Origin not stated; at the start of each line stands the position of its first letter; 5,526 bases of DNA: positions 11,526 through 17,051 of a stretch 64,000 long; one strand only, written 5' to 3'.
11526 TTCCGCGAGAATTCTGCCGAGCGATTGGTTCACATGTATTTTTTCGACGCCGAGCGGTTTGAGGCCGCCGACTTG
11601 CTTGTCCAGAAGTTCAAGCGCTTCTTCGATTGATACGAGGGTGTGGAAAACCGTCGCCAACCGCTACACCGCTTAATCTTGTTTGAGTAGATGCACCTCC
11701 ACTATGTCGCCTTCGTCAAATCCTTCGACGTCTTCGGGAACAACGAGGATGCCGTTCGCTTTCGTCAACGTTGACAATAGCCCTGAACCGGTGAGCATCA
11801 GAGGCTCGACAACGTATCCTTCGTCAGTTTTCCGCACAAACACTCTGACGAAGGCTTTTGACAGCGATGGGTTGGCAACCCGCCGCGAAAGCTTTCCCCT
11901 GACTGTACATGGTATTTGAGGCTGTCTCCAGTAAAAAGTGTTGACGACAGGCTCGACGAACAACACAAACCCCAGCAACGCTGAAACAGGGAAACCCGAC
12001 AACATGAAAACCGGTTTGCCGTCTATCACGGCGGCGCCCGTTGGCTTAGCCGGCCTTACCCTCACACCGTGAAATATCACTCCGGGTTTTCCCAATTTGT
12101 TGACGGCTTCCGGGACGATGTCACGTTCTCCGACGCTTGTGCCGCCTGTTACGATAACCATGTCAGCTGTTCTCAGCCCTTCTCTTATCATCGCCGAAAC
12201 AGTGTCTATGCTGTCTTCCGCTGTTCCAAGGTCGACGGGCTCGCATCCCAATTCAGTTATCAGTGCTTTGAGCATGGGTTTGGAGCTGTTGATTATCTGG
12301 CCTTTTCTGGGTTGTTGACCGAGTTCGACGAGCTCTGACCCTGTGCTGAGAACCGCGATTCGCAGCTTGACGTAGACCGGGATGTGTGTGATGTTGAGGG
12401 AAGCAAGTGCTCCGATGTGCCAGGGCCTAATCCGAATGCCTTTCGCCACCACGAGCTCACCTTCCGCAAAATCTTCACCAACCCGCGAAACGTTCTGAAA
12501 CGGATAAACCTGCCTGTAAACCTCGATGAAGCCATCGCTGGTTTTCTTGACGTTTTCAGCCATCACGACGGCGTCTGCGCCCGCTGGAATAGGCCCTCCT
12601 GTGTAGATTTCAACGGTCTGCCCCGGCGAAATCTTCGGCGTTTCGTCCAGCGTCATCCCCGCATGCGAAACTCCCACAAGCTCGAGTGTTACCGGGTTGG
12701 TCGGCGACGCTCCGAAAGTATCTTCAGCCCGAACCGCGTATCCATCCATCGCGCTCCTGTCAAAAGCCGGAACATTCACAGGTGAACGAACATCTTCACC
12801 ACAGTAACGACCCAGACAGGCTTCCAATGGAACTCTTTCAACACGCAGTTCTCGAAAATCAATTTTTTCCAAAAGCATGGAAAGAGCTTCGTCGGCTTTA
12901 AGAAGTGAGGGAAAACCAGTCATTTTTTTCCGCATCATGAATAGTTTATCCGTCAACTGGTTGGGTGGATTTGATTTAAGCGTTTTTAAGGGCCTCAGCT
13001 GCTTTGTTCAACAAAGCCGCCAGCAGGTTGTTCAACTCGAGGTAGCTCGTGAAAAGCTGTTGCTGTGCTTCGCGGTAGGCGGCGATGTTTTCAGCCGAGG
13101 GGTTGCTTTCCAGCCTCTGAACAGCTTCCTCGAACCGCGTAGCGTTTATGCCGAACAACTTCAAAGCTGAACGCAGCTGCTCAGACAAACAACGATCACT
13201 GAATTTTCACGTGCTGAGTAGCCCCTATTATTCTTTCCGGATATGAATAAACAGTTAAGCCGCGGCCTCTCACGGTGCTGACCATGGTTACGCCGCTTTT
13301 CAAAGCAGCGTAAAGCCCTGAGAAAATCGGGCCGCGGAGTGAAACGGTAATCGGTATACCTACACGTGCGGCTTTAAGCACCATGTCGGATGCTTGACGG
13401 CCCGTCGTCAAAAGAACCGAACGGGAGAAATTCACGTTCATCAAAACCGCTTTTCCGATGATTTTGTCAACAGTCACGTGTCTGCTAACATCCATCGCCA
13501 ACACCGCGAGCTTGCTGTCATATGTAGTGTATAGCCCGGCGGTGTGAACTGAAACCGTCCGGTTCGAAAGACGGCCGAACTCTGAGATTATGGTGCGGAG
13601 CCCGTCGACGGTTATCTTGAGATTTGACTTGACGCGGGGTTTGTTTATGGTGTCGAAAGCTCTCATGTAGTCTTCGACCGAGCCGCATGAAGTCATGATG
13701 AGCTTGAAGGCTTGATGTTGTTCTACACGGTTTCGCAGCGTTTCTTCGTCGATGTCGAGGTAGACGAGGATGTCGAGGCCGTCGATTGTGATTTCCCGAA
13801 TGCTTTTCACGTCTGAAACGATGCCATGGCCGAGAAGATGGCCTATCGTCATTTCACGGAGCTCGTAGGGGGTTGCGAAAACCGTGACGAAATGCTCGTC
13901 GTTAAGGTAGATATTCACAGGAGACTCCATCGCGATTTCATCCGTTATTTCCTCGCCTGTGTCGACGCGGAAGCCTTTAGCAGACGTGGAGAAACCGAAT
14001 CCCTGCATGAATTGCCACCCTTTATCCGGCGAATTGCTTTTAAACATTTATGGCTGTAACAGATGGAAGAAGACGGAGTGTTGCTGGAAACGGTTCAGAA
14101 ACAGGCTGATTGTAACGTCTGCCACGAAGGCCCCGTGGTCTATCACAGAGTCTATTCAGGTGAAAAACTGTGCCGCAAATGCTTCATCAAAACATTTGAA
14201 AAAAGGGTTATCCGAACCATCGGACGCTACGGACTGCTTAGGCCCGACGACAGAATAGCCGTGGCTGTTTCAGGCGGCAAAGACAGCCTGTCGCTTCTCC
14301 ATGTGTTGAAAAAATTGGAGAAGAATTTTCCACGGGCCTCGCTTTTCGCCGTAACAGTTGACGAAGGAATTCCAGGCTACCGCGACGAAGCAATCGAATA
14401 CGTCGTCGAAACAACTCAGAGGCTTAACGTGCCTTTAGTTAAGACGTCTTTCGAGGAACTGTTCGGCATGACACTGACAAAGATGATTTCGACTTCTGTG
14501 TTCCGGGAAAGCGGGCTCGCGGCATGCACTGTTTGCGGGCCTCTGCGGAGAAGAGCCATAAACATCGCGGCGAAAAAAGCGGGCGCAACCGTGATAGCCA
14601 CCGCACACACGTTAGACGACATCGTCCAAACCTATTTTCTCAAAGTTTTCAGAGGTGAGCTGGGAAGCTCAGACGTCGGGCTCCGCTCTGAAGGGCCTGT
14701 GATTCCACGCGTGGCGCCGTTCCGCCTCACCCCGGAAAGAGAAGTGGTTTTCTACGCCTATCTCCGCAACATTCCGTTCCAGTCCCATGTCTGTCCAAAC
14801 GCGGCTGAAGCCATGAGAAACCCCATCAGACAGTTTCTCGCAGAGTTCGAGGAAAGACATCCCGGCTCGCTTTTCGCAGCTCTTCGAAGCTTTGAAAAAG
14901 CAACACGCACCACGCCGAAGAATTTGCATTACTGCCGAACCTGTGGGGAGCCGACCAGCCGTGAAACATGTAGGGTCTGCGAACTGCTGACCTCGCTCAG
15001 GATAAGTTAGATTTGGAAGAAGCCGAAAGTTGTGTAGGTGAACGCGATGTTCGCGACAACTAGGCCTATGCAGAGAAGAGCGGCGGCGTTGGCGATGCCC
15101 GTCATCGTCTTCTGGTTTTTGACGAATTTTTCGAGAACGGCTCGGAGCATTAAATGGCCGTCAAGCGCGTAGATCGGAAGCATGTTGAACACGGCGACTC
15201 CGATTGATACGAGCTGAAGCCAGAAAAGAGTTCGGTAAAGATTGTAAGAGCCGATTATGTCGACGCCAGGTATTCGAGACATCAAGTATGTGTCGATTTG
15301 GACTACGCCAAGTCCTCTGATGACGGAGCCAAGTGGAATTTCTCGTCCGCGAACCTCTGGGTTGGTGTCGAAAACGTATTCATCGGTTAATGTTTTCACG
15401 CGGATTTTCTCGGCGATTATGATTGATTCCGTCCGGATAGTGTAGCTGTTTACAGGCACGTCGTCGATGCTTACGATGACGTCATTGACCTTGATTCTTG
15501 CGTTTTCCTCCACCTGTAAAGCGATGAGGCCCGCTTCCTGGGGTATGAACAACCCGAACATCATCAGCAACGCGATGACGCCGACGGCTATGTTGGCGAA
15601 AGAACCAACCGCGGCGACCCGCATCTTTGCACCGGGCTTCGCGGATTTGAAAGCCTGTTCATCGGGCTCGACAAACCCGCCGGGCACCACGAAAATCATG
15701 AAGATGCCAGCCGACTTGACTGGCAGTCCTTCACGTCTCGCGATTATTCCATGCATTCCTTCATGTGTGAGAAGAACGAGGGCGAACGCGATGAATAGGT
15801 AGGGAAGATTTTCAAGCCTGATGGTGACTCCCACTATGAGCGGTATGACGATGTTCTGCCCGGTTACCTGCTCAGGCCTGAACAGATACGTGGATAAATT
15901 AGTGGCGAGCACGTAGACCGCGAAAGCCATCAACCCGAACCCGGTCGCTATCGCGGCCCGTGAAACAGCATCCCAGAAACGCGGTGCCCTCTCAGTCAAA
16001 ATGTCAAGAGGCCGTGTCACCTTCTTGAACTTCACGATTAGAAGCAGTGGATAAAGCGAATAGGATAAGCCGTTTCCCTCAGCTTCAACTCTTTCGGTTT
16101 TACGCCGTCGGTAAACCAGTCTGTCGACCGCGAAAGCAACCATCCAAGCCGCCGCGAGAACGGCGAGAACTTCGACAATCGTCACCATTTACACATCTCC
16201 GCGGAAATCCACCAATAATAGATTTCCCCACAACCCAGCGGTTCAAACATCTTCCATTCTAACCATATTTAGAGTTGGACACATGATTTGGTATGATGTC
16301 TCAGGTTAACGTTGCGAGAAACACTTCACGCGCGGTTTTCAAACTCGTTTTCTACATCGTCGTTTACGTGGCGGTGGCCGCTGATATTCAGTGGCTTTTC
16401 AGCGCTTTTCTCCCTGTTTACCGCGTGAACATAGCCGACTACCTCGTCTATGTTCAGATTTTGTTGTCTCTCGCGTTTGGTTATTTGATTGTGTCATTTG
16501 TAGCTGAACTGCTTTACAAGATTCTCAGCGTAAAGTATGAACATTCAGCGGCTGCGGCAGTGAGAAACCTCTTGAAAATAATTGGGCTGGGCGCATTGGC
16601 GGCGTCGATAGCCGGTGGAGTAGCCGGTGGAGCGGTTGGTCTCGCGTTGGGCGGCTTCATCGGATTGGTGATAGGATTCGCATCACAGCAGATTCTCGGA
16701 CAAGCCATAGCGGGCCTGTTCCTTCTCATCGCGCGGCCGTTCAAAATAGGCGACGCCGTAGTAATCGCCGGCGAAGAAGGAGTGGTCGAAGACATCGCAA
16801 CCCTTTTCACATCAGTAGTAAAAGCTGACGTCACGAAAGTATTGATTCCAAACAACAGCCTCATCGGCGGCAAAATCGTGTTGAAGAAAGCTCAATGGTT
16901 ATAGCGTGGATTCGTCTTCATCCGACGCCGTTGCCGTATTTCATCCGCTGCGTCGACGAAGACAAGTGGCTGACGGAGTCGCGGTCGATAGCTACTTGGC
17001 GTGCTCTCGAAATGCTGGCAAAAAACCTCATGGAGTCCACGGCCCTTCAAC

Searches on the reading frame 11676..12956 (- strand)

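Call 28: search_protein_families(library=pfam, proteins=[window:11676-12956:-], max_evalue=0.001)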
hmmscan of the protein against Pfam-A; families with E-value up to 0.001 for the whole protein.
window:11676-12956:- (427 aa): 3 families
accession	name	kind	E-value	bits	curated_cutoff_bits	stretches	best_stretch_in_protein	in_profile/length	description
PF03453.22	MoeA_N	-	4.5e-47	160.1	30.8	1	20-187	2-159/160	MoeA N-terminal region (domain I and II)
PF00994.29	MoCF_biosynth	-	3.8e-32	111.4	26.6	1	201-338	1-142/144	Probable molybdopterin binding domain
PF03454.20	MoeA_C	-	3.1e-17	63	22.1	1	354-424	2-72/72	MoeA C-terminal region (domain IV)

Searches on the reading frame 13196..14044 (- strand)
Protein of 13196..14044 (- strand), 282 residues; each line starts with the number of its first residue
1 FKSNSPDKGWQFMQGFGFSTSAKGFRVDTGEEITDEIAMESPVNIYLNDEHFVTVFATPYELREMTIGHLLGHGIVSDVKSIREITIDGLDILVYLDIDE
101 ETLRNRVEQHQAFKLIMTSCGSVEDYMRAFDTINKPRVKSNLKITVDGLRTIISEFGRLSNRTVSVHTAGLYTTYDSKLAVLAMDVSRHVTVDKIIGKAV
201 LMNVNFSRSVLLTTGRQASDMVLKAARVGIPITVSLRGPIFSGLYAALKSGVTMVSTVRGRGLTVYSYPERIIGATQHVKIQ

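Call 61: search_protein_families(library=pfam, proteins=[window:13196-14044:-], max_evalue=0.01)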
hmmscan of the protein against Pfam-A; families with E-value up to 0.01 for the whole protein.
window:13196-14044:- (282 aa): 1 family
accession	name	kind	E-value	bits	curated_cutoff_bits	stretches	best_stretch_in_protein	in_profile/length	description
PF02634.21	FdhD-NarQ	-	1.8e-51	175.6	27.2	1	39-272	2-236/237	FdhD/NarQ family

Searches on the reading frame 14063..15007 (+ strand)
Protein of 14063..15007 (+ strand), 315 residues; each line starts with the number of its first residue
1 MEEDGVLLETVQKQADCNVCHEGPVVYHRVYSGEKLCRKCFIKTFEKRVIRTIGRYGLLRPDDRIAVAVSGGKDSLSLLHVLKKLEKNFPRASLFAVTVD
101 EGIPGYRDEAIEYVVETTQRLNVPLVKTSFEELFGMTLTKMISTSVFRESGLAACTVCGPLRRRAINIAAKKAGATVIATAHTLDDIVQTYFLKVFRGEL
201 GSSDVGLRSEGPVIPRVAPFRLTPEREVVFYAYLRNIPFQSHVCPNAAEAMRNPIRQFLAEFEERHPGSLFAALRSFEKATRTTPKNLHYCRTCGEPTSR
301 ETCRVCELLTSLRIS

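Call 61: search_protein_families(library=pfam, proteins=[window:14063-15007:+], max_evalue=0.01)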
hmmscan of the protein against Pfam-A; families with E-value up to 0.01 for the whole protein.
window:14063-15007:+ (315 aa): 4 families
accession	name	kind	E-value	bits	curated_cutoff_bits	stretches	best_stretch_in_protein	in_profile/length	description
PF01171.26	ATP_bind_3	-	1.8e-16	60.8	27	1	65-257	2-181/182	PP-loop family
PF22082.2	TtuA_LIM_N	-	8.4e-05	23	27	1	17-42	2-26/26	2-thiouridine synthetase TtuA, N-terminal LIM domain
PF01507.26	PAPS_reduct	-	0.0018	18.7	22.5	1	65-132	2-62/175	Phosphoadenosine phosphosulfate reductase domain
PF16503.10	zn-ribbon_14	-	0.0091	15.9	34.9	1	291-313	3-25/32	Zinc-ribbon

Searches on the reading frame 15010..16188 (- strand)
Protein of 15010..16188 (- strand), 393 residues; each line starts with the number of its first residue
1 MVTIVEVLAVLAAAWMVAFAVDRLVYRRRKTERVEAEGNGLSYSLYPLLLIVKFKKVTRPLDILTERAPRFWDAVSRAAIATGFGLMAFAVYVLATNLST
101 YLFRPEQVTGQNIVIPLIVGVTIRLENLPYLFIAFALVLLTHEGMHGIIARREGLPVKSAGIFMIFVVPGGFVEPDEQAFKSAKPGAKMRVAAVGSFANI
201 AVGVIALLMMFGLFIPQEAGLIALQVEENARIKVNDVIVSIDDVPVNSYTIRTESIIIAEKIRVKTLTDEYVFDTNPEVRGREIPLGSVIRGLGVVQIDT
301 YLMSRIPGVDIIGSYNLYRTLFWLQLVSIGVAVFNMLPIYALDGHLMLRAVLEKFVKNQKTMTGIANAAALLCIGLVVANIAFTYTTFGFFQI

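Call 61: search_protein_families(library=pfam, proteins=[window:15010-16188:-], max_evalue=0.01)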
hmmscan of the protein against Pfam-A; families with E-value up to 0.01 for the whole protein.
window:15010-16188:- (393 aa): 1 family
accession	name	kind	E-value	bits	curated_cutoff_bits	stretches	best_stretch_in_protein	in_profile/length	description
PF02163.28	Peptidase_M50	-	2.6e-25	89.5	27.2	1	131-362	2-207/221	Peptidase family M50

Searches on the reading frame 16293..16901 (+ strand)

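Call 61: search_protein_families(library=pfam, proteins=[window:16293-16901:+], max_evalue=0.01)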
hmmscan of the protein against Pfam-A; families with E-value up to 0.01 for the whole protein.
window:16293-16901:+ (203 aa): 2 families
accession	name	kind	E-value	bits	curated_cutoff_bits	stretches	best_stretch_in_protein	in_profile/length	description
PF00924.24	MS_channel_2nd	-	1.4e-13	51.2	20.2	1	135-195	3-63/68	Mechanosensitive ion channel, beta-domain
PF20721.2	C19orf12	-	0.00013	22.3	30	1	70-131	18-79/163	C19orf12-like protein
